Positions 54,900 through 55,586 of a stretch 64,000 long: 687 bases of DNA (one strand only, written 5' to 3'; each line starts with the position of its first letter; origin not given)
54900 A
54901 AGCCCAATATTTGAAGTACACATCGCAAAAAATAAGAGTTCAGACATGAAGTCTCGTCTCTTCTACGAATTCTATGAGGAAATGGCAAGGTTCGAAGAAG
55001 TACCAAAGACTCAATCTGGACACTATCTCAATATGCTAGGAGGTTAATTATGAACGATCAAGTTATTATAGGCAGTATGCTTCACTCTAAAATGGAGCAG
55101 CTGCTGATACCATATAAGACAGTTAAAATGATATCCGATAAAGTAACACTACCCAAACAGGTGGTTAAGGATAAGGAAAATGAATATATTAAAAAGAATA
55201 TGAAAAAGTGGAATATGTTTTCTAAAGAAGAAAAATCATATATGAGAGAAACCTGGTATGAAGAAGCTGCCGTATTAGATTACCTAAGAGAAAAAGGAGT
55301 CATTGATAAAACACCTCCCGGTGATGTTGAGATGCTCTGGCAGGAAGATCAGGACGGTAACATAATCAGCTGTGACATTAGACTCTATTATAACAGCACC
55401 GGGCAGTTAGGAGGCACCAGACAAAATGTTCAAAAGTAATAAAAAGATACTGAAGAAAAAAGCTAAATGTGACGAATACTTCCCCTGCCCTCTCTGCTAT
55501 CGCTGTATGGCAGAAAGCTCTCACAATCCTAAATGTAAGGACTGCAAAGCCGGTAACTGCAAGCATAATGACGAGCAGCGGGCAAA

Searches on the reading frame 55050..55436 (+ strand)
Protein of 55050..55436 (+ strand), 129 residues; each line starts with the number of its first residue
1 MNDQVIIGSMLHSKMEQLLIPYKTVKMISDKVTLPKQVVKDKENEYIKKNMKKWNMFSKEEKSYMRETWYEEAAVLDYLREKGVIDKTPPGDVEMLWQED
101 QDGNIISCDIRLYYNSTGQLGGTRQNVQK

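Call 38: find_encoding_contigs(protein=window:55050-55436:+, flank=10000, max_places=6)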
Protein window:55050-55436:+ (129 aa): 3 contigs read that carry it; 2 places shown.
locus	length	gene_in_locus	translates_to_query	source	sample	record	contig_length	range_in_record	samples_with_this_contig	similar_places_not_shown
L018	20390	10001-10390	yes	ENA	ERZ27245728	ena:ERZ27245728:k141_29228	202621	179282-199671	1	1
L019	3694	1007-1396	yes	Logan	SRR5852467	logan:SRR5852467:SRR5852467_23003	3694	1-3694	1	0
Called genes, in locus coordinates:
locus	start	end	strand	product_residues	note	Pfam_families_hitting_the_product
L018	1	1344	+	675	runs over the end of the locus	-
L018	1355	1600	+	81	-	-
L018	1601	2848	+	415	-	-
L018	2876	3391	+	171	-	-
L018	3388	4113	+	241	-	-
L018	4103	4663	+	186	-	PF01520:Amidase_3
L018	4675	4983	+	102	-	PF09682:Phage_holin_6_1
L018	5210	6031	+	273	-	-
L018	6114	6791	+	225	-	-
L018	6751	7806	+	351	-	PF08708:PriCT_1 (weak)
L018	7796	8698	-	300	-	PF02899:Phage_int_SAM_1, PF13102:Phage_int_SAM_5 (weak), PF13495:Phage_int_SAM_4, PF00589:Phage_integrase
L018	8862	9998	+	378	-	PF13481:AAA_25 (weak), PF03796:DnaB_C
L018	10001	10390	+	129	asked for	-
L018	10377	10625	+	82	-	-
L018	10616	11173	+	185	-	-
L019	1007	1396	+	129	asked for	-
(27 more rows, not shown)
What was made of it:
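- The phage carries an integrase, so a non-infective copy could persist in a host (call 38).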
